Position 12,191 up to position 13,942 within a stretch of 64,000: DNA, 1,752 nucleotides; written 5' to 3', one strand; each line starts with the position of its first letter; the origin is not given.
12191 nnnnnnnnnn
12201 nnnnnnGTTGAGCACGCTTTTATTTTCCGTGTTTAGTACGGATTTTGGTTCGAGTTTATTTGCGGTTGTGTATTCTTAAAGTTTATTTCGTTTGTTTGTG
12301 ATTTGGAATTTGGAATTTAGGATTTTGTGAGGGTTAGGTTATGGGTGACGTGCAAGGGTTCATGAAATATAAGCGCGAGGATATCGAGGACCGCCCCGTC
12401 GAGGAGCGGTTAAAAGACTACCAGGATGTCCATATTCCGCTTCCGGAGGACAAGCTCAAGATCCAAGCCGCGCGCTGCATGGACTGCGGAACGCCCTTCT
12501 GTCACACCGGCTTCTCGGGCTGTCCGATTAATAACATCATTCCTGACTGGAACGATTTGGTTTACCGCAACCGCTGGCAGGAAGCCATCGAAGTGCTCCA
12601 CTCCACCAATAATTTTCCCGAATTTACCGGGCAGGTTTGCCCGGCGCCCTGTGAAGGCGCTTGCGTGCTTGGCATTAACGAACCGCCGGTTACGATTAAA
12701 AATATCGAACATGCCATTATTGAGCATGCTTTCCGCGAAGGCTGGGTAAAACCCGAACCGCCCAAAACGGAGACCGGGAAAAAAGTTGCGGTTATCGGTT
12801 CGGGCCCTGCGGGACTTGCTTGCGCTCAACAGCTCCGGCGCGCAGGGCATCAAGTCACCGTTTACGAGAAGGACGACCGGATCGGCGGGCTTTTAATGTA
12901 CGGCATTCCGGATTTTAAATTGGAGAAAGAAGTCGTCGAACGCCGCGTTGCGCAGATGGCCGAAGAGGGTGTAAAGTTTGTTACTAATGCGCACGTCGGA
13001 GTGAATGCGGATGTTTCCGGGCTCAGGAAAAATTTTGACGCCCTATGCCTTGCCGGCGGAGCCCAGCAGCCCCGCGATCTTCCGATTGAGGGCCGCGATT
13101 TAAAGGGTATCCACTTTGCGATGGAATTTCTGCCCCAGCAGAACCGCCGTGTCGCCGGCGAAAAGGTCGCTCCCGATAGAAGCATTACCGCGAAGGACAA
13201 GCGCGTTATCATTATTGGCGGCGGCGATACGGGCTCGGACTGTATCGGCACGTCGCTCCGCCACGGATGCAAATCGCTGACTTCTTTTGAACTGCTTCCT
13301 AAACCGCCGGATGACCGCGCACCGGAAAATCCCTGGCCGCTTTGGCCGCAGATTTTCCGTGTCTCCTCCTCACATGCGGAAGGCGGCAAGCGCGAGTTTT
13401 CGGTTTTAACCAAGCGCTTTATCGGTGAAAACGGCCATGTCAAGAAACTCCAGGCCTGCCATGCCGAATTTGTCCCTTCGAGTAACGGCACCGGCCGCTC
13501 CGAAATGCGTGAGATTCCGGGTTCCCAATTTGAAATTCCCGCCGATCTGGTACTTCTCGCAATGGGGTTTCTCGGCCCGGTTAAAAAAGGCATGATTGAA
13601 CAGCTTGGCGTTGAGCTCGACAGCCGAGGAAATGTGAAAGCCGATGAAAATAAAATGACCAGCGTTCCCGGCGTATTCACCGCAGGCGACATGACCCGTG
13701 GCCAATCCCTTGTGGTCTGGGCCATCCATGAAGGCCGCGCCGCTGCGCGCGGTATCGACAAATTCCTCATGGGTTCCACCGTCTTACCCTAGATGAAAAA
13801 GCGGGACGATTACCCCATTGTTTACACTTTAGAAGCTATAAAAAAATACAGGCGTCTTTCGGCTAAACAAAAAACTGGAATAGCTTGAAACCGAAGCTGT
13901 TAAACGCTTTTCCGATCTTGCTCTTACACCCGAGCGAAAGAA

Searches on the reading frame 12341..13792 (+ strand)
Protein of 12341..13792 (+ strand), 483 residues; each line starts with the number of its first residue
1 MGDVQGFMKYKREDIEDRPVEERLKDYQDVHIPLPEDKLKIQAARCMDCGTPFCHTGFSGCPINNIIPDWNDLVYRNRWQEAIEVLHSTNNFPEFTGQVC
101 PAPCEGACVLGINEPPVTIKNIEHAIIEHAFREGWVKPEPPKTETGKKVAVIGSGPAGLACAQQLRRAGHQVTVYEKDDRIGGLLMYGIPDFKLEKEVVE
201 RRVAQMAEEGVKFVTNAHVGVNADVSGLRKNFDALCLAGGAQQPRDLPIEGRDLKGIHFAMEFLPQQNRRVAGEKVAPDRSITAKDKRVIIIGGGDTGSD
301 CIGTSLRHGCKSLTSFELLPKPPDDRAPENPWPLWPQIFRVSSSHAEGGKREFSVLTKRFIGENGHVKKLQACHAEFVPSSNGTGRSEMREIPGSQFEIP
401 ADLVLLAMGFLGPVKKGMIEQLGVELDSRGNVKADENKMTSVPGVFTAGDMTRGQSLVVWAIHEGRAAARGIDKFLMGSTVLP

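Call 12: search_protein_families(library=pfam, proteins=[window:12341-13792:+])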
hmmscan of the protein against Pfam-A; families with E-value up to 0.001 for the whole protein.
window:12341-13792:+ (483 aa): 15 families
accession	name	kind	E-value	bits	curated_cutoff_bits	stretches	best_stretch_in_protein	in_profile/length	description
PF07992.20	Pyr_redox_2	-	3.3e-30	105.9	26.1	2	147-320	1-175/291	Pyridine nucleotide-disulphide oxidoreductase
PF14691.11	Fer4_20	-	4e-23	81.8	25.8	1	24-134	2-112/113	Dihydroprymidine dehydrogenase domain II, 4Fe-4S cluster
PF13450.12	NAD_binding_8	-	3.2e-11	43.8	21.9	1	151-184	1-34/68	NAD(P)-binding Rossmann-like domain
PF01266.30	DAO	-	3.8e-11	43.5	27.9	1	148-182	1-35/353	FAD dependent oxidoreductase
PF01593.30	Amino_oxidase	-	7.6e-11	42.4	19.8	1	157-184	2-29/443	Flavin containing amine oxidoreductase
PF00070.33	Pyr_redox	-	9.5e-11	42.5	22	1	148-219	1-63/82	Pyridine nucleotide-disulphide oxidoreductase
PF13738.12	Pyr_redox_3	-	9.1e-09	35.4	30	0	151-181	2-32/305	Pyridine nucleotide-disulphide oxidoreductase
PF00890.30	FAD_binding_2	-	3.4e-08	33.6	20.4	1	149-183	2-36/414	FAD binding domain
PF03486.20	HI0933_like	-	2.6e-07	30.8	50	1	148-183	2-37/244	HI0933-like protein Rossmann domain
PF12831.13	FAD_oxidored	-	5e-07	29.8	27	1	149-195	2-50/416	FAD dependent oxidoreductase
PF01494.25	FAD_binding_3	-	2.3e-05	24.3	22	1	148-179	3-34/349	FAD binding domain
PF13241.12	NAD_binding_7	-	5.3e-05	24.2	22.1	0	145-178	6-39/104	Putative NAD(P)-binding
PF01134.28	GIDA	-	0.00014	21.5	22.1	0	148-182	1-36/391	Glucose inhibited division protein A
PF01262.27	AlaDh_PNT_C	-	0.00054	19.9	23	0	148-178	30-60/214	Alanine dehydrogenase/PNT, C-terminal domain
PF00743.25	FMO-like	-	0.00072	18.6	22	0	147-186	2-41/532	Flavin-binding monooxygenase-like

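Call 13: search_protein_families(library=ncbifam, proteins=[window:12341-13792:+])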
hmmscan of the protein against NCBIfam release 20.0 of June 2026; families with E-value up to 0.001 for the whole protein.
window:12341-13792:+ (483 aa): 100 families (the best 25 are shown)
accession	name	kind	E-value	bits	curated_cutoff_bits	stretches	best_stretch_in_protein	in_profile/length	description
TIGR01317.1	GOGAT_sm_gam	subfamily_domain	7.6e-223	740.7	447.7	1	4-483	2-485/485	glutamate synthase small subunit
TIGR01318.1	gltD_gamma_fam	subfamily_domain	2.8e-101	339.4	482.95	1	7-476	3-465/467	glutamate synthase, small subunit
NF009410.0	PRK12771.1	subfamily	1.2e-92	311.3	516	2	59-479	52-448/566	NAD(P)-binding protein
NF009408.0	PRK12769.1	equivalog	1.9e-92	310.4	1003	1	11-476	192-651/659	formate-dependent uric acid utilization protein AegA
TIGR01316.1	gltA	equivalog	8.6e-82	275.3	471.75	1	19-476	1-449/449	NADPH-dependent glutamate synthase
NF009414.0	PRK12778.1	equivalog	2.6e-74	250.8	1103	1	9-477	293-750/752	bifunctional dihydroorotate dehydrogenase B NAD binding subunit/NADPH-dependent glutamate synthase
NF009451.0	PRK12809.1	equivalog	3e-69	233.9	1154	1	16-472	180-630/639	formate-dependent uric acid utilization protein YgfT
NF009454.0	PRK12814.1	equivalog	9.1e-67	225.9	916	1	41-481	92-505/657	putative NADPH-dependent glutamate synthase small subunit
TIGR03315.1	Se_ygfK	equivalog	3.1e-58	197.1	835.3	2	43-307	436-687/1012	putative selenate reductase subunit YgfK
NF010590.0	PRK13984.1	equivalog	9.6e-58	195.8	946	1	8-478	154-608/611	putative oxidoreductase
NF009413.0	PRK12775.1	equivalog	2.8e-57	194.3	1895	1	14-477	301-755/1006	putative trifunctional 2-polyprenylphenol hydroxylase/glutamate synthase subunit beta/ferritin domain-containing protein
NF009409.0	PRK12770.1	subfamily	2e-54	185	343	1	141-479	13-353/360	putative glutamate synthase subunit beta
NF009415.0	PRK12779.1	equivalog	6e-46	156.8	1519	1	59-473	212-623/944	putative bifunctional glutamate synthase subunit beta/2-polyprenylphenol hydroxylase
NF045663.1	diclust_near_Sec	equivalog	1.4e-38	132.6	530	1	37-243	3-201/759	pyridine nucleotide-disulfide oxidoreductase/dicluster-binding protein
TIGR02053.1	MerA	equivalog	1.3e-17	64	454.45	1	349-470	206-326/465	mercury(II) reductase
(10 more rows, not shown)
